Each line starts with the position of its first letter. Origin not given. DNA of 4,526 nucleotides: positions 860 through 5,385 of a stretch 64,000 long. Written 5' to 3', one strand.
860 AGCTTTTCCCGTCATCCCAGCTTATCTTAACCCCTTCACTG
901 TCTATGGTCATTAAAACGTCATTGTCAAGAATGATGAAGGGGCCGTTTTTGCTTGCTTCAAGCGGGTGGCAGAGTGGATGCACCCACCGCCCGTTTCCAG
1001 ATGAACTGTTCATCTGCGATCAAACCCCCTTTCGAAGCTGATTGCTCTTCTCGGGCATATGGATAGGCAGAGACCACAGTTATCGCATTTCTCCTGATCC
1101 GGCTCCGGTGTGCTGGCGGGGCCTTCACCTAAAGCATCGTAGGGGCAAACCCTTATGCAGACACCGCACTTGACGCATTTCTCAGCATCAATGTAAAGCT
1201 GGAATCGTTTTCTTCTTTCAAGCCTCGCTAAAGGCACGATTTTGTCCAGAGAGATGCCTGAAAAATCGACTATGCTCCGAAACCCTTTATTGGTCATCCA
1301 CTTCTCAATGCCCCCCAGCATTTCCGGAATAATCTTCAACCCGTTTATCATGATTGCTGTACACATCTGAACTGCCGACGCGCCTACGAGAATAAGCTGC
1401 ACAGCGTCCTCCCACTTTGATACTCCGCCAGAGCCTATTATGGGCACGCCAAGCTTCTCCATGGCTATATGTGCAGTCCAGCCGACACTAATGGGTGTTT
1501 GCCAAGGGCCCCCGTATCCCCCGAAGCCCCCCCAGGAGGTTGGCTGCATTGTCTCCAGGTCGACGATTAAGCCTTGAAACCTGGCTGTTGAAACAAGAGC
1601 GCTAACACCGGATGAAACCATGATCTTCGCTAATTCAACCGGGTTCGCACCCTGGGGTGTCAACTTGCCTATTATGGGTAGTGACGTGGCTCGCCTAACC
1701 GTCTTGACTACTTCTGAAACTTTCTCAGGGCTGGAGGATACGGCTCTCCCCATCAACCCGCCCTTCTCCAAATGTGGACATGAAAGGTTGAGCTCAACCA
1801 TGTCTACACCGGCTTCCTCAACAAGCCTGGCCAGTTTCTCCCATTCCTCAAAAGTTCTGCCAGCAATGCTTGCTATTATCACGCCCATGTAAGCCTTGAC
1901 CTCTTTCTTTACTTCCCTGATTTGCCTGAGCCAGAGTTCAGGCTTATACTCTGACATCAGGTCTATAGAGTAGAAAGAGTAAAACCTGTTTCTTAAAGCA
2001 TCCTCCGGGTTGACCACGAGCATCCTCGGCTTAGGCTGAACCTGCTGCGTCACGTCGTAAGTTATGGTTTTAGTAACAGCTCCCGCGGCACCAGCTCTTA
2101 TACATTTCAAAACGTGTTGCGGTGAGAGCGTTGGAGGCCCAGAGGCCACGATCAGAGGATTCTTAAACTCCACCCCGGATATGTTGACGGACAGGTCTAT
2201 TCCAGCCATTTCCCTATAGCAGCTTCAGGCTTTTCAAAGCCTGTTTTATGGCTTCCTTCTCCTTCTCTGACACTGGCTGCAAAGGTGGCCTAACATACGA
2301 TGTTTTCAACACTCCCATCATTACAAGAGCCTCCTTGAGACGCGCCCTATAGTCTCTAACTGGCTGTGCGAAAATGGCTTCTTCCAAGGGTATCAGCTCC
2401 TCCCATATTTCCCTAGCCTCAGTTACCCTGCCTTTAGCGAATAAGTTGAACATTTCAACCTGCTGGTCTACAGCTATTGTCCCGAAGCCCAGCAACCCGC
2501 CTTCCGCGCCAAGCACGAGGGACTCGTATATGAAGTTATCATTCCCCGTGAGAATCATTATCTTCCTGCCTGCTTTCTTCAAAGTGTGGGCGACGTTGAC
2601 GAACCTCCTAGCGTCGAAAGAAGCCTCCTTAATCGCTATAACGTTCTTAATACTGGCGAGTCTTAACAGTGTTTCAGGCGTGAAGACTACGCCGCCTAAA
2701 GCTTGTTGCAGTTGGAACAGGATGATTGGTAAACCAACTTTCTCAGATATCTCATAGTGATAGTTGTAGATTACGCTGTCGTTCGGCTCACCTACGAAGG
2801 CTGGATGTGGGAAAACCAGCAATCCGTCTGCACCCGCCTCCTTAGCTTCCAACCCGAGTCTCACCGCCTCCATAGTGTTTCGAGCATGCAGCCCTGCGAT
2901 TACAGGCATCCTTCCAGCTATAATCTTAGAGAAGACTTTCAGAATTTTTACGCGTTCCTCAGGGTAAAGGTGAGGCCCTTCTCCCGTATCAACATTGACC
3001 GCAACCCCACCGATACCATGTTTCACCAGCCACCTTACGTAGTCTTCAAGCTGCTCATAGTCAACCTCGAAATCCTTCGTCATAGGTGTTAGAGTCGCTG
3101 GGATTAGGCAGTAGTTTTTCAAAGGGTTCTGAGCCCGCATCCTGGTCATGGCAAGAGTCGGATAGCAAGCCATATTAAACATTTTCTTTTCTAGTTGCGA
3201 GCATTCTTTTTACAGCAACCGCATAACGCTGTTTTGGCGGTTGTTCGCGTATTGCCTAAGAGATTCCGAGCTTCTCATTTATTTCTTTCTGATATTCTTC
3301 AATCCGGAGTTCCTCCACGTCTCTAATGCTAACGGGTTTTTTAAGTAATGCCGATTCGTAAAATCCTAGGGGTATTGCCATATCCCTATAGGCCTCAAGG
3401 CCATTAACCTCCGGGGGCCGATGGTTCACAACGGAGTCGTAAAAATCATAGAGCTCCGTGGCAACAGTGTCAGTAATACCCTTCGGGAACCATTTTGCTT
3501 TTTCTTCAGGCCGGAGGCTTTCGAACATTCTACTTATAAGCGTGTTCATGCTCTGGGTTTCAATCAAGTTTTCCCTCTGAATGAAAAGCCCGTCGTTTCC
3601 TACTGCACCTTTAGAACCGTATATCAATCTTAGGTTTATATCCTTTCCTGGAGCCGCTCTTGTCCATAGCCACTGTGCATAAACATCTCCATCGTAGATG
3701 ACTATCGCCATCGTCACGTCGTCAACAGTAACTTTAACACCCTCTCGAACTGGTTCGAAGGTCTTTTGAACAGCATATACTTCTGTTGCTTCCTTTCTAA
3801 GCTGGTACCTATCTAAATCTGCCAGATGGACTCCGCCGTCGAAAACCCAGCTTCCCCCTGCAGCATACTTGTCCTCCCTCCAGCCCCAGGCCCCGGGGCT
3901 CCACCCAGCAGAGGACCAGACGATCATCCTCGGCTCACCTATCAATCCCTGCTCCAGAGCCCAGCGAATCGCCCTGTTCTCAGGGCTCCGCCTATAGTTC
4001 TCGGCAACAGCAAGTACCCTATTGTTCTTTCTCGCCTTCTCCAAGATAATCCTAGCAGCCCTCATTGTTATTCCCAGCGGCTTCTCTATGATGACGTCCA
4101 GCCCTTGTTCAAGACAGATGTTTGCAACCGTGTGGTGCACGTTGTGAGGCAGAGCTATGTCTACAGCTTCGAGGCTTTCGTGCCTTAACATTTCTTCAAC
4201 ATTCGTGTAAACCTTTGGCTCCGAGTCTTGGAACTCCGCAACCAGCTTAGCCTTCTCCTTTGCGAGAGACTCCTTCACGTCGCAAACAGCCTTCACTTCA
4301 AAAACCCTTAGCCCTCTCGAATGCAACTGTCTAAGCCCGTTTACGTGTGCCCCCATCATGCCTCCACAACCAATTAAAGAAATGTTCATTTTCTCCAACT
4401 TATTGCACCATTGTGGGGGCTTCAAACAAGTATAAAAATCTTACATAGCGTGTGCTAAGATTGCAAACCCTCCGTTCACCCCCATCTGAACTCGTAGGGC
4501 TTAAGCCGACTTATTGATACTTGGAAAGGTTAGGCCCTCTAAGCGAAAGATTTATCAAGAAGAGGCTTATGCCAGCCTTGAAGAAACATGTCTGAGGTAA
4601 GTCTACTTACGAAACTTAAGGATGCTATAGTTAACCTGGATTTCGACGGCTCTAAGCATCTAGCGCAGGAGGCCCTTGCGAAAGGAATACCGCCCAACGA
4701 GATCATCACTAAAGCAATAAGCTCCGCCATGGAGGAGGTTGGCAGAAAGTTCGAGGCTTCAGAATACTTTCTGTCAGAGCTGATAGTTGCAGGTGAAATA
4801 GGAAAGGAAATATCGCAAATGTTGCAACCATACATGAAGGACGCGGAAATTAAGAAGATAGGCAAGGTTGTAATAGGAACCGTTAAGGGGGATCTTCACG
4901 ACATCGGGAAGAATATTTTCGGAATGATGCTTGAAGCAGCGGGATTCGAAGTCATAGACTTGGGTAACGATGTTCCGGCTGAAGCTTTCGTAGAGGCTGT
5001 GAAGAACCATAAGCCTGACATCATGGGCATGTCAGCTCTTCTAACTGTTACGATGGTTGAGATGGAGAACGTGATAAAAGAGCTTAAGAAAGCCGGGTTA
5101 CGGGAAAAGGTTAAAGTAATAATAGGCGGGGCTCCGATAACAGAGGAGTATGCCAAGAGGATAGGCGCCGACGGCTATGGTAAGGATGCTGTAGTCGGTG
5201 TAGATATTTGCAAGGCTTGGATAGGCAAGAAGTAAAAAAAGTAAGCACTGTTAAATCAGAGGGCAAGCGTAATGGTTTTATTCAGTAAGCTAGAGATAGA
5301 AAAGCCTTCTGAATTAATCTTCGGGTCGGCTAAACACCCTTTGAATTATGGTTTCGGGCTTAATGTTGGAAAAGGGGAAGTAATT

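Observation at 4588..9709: Methanol:corrinoid methyltransferase module (mtaC–mtaB, RACo-type activase, URO-D-like) embedded in a glycan-degrading gene neighbourhood with no mcr/mtr in view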

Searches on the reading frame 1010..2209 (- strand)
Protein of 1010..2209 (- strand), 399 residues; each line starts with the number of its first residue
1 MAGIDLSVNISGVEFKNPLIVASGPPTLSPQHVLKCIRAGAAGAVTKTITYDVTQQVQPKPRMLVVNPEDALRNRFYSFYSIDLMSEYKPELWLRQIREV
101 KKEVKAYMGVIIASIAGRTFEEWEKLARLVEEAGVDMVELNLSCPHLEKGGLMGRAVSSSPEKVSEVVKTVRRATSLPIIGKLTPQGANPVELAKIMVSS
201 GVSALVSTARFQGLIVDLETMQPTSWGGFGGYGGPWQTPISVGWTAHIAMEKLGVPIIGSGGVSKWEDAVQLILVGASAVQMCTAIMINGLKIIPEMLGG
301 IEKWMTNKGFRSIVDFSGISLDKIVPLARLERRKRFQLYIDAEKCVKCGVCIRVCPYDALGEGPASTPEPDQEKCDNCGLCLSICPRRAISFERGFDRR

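Call 3: search_protein_families(library=pfam, proteins=[window:1010-2209:-])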
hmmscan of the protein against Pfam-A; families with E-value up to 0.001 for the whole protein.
window:1010-2209:- (399 aa): 15 families
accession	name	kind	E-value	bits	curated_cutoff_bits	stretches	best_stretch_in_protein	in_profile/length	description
PF01180.27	DHO_dh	-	3.4e-36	125.4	27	1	6-305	2-291/291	Dihydroorotate dehydrogenase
PF00037.32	Fer4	-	3.2e-15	55.7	21.1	2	339-360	2-23/24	4Fe-4S binding domain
PF12837.12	Fer4_6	-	3.1e-12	46.3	25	2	339-360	3-24/24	4Fe-4S binding domain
PF12838.12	Fer4_7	-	5.1e-12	46.5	27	1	331-359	24-52/52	4Fe-4S dicluster domain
PF13237.11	Fer4_10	-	2.8e-09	37.2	25.5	1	338-386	2-53/53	4Fe-4S dicluster domain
PF14697.11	Fer4_21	-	4e-09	36.9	35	1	340-390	3-57/59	4Fe-4S dicluster domain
PF01207.24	Dus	-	4.4e-08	33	20.4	1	114-277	59-208/311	Dihydrouridine synthase (Dus)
PF12797.12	Fer4_2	-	5.3e-08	32.7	24.5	1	339-357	4-22/22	4Fe-4S binding domain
PF13484.11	Fer4_16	-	3.3e-07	31.4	30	0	344-363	1-20/66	4Fe-4S double cluster binding domain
PF13187.11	Fer4_9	-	3.4e-07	30.6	27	1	344-390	1-52/52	4Fe-4S dicluster domain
PF12800.12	Fer4_4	-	8.8e-07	29.2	24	0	343-358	2-17/17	4Fe-4S binding domain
PF12798.12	Fer4_3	-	1.8e-05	25.6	27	0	345-359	1-15/15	4Fe-4S binding domain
PF13534.11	Fer4_17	-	6.8e-05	23.8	22.2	0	340-358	41-59/61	4Fe-4S dicluster domain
PF25160.1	LdpA_Fe-S-bd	-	0.00012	22.2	27.6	0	372-391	25-44/49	LdpA Fe-S cluster-binding domain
PF03060.21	NMO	-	0.00014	21.8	28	0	250-288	192-227/331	Nitronate monooxygenase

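Call 4: search_protein_families(library=ncbifam, proteins=[window:1010-2209:-])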
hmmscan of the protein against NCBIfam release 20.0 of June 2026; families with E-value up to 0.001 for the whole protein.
window:1010-2209:- (399 aa): 85 families (the best 25 are shown)
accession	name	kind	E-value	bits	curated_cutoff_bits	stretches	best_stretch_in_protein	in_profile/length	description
NF006183.0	PRK08318.1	equivalog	9.8e-85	284.8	335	1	5-391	3-396/422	NAD-dependent dihydropyrimidine dehydrogenase subunit PreA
TIGR01037.2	pyrD_sub1_fam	subfamily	7.5e-55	186.1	270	1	6-320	1-299/300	dihydroorotate dehydrogenase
NF005574.0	PRK07259.1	equivalog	2.1e-54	184.5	269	1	5-319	4-301/304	dihydroorotate dehydrogenase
NF041011.1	dihydoor_dh_Arch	equivalog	4.3e-47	160.6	330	1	8-320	1-287/289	dihydroorotate dehydrogenase PyrD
NF005741.0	PRK07565.1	subfamily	3.2e-41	141.5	303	1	4-332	2-319/335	dihydroorotate dehydrogenase-like protein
NF002702.0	PRK02506.1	equivalog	1.8e-26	93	301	1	4-318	2-307/313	dihydroorotate oxidase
NF003645.0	PRK05286.1-2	equivalog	2.2e-15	56.4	366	1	6-322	46-356/359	quinone-dependent dihydroorotate dehydrogenase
TIGR01036.1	pyrD_sub2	equivalog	1.2e-14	53.9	200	1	6-317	46-351/356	dihydroorotate dehydrogenase (quinone)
NF003650.0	PRK05286.2-3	equivalog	3e-13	49.4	477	1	6-320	73-388/393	quinone-dependent dihydroorotate dehydrogenase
NF003652.0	PRK05286.2-5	equivalog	7e-13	48.5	267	1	5-313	50-352/353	quinone-dependent dihydroorotate dehydrogenase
NF003649.0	PRK05286.2-2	equivalog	2.9e-12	46.3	505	1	6-319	50-348/351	quinone-dependent dihydroorotate dehydrogenase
NF003651.0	PRK05286.2-4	equivalog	5e-12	45.1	448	1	6-319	62-374/377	quinone-dependent dihydroorotate dehydrogenase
NF003648.0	PRK05286.2-1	equivalog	5.8e-11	41.9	433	1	6-319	51-354/360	quinone-dependent dihydroorotate dehydrogenase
NF038196.1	ferrodoxin_EFR1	subfamily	9e-11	42.3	75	1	334-394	176-233/242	EFR1 family ferrodoxin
NF040864.1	HgcB_ferredoxin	equivalog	1.1e-10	41.2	99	1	338-395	9-66/93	mercury methylation ferredoxin HgcB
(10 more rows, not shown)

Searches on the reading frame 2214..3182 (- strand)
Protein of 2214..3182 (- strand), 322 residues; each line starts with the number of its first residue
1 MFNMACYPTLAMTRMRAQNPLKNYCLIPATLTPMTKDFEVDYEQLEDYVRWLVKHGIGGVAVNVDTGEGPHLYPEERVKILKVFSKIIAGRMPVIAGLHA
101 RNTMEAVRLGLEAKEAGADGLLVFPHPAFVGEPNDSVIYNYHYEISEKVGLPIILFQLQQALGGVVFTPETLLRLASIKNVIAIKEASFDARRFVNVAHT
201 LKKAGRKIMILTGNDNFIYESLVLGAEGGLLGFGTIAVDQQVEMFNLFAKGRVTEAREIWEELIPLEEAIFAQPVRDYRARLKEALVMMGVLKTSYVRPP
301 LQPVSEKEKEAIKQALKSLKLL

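Call 3: search_protein_families(library=pfam, proteins=[window:2214-3182:-])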
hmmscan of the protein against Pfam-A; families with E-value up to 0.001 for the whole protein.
window:2214-3182:- (322 aa): 2 families
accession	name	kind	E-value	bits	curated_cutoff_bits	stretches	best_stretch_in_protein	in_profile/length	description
PF00701.28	DHDPS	-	1.8e-51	175.1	22.1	1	26-318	5-288/289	Dihydrodipicolinate synthetase family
PF06187.17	DUF993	-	0.00099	18.6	24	0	182-280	222-320/382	Protein of unknown function (DUF993)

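Call 4: search_protein_families(library=ncbifam, proteins=[window:2214-3182:-])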
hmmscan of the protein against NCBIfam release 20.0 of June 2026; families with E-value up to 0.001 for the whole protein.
window:2214-3182:- (322 aa): 7 families
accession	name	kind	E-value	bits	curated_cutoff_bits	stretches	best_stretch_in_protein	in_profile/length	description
TIGR00674.1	dapA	equivalog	6.7e-52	176.1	206.15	1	26-318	2-285/286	4-hydroxy-tetrahydrodipicolinate synthase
TIGR02313.1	HpaI-NOT-DapA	exception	9.2e-38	129.7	396.7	1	27-317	5-287/294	2,4-dihydroxyhept-2-ene-1,7-dioic acid aldolase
NF003164.0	PRK04147.1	equivalog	2.6e-26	92.6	281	1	26-318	7-289/294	N-acetylneuraminate lyase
NF002958.0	PRK03620.1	subfamily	9.2e-26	90.4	278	1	31-202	19-183/307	5-dehydro-4-deoxyglucarate dehydratase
TIGR00683.1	nanA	equivalog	6.2e-24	84.8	382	1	27-319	5-288/293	N-acetylneuraminate lyase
NF040954.1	Arch_KDGaldase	equivalog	1.3e-20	74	390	1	29-320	6-282/288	bifunctional 2-dehydro-3-deoxy-phosphogluconate/2-dehydro-3-deoxy-6-phosphogalactonate aldolase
TIGR03249.1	KdgD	equivalog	3.6e-20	72.3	373.95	1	29-318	15-297/299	5-dehydro-4-deoxyglucarate dehydratase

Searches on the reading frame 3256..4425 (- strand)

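Call 3: search_protein_families(library=pfam, proteins=[window:3256-4425:-])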
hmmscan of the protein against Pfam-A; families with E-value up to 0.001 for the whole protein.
window:3256-4425:- (389 aa): 4 families
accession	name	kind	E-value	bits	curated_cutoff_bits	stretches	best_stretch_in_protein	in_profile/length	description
PF22725.1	GFO_IDH_MocA_C3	-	4.7e-18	65.8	27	1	151-275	2-123/124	GFO/IDH/MocA C-terminal domain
PF01408.29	GFO_IDH_MocA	-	2.1e-17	64.4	24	1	14-141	2-119/120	Oxidoreductase family, NAD-binding Rossmann fold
PF02894.22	GFO_IDH_MocA_C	-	2.2e-11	44.4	22.9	1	156-366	3-217/218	Oxidoreductase family, C-terminal alpha/beta domain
PF01113.26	DapB_N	-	0.00086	19.8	25.6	0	13-113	1-96/124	Dihydrodipicolinate reductase, N-terminus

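Call 4: search_protein_families(library=ncbifam, proteins=[window:3256-4425:-])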
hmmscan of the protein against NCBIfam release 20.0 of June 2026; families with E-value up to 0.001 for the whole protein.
window:3256-4425:- (389 aa): 9 families
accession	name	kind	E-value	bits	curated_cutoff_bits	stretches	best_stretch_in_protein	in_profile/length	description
TIGR04380.1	myo_inos_iolG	equivalog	7.9e-26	90.7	355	1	12-362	1-326/330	inositol 2-dehydrogenase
NF052479.1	LevoglcsnDh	equivalog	4.3e-25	88.2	650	1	11-238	2-230/386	levoglucosan dehydrogenase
NF040723.1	UDP-GlcNAcDh_Arch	equivalog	1.3e-20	74.1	450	1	13-223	1-191/302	UDP-N-acetylglucosamine 3-dehydrogenase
NF041392.1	XylDh_Gfo6_Halo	equivalog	3.3e-16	59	350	1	53-365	49-348/350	D-xylose 1-dehydrogenase Gfo6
NF008607.0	PRK11579.1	subfamily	5.2e-12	45.4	330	1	70-204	50-184/346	oxidoreductase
NF052679.1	InsChiInosDhIolG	equivalog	3.7e-11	42.6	540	1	13-169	3-152/343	bifunctional inositol 2-dehydrogenase/D-chiro-inositol 1-dehydrogenase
NF058561.1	BT_2158_fam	equivalog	1.8e-08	33.5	750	1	11-165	34-177/487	glycoside 3-dehydrogenase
NF058563.1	BT_2159_fam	equivalog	4.9e-08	32.4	650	1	14-211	2-185/350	disaccharide 3-dehydrogenase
NF007574.0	PRK10206.1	equivalog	1.3e-05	24.4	352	1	72-164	53-145/345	oxidoreductase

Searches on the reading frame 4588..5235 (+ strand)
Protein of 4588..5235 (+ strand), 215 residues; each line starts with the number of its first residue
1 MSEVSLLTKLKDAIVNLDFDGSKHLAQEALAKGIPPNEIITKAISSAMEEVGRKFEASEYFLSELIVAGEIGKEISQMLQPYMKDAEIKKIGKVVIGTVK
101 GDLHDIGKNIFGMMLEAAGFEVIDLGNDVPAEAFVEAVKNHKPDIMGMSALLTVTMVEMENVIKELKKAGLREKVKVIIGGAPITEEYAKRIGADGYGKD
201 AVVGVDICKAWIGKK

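Call 3: search_protein_families(library=pfam, proteins=[window:4588-5235:+])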
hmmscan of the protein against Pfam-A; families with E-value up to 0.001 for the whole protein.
window:4588-5235:+ (215 aa): 2 families
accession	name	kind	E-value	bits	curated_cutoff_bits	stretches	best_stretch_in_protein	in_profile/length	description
PF02310.24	B12-binding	-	2.1e-30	105.5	32.1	1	92-204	1-119/121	B12 binding domain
PF02607.22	B12-binding_2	-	4.2e-16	59.4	23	1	7-76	2-70/74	B12 binding domain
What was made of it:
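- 4588..5235 (+): mtaC: corrinoid (B12-binding) protein, the methyl carrier. Pfam B12-binding_2 plus B12-binding (call 3).
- Checked: MtaC, 4588-5235 (+): B12-binding_2 (E 4e-16) plus B12-binding (E 2e-30) (call 3).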

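Call 4: search_protein_families(library=ncbifam, proteins=[window:4588-5235:+])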
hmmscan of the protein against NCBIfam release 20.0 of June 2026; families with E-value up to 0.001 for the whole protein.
window:4588-5235:+ (215 aa): 16 families
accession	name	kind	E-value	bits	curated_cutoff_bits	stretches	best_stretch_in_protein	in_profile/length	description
NF047996.1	corrin_MtgC_2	exception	4.8e-61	205.9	370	1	9-211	7-209/212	glycine betaine-specific corrinoid protein MtgC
TIGR02370.1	pyl_corrinoid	subfamily_domain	2e-58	197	215.3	1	9-201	1-194/197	methyltransferase cognate corrinoid protein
NF041607.1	dimeth_corrin_MtbC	equivalog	1.1e-52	178.5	350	1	10-209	1-200/203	dimethylamine corrinoid protein MtbC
NF047995.1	corrinoid_MtgC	exception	2.4e-46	157.9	310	1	6-213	4-214/215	glycine betaine-specific corrinoid protein MtgC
TIGR02082.1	metH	equivalog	7e-40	136.5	1010.85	1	5-206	645-846/1182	methionine synthase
NF040669.1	MtaC2_Meth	equivalog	2.9e-37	128.4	450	1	11-212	47-246/267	methanol--corrinoid protein MtaC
NF007024.0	PRK09490.1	equivalog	1.1e-32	112.9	1497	1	26-187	681-845/1234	methionine synthase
NF040655.1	MtaC_Meth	equivalog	1.4e-30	106.2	420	1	6-208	35-234/253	methanol--corrinoid protein MtaC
NF002612.0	PRK02261.1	equivalog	8.6e-14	51.3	110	1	93-182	5-93/148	methylaspartate mutase subunit S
TIGR01501.1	MthylAspMutase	equivalog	2.3e-10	40.4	135.8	1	94-182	4-91/134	methylaspartate mutase subunit S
NF052513.1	TransRegCarH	equivalog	9.4e-10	38.2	400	1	6-195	83-262/274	HTH-type transcriptional repressor CarH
NF052385.1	Lys_5_6_beta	equivalog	3e-09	37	280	1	118-200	137-223/241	lysine 5,6-aminomutase subunit beta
NF040743.1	ornith_mutase_E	equivalog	8.4e-09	33.9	800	1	86-209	590-720/730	D-ornithine 4,5-aminomutase subunit OraE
NF006944.0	PRK09426.1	equivalog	3.3e-07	28.6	876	1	43-189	539-686/721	methylmalonyl-CoA mutase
TIGR00640.1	acid_CoA_mut_C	subfamily_domain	4.6e-07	29.9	57.45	1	93-189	4-98/132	methylmalonyl-CoA mutase C-terminal domain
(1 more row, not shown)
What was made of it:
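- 4588..5235 (+): Best NCBIfam hits are MtgC/TIGR02370-type corrinoid proteins, all below their cut-offs (call 4).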
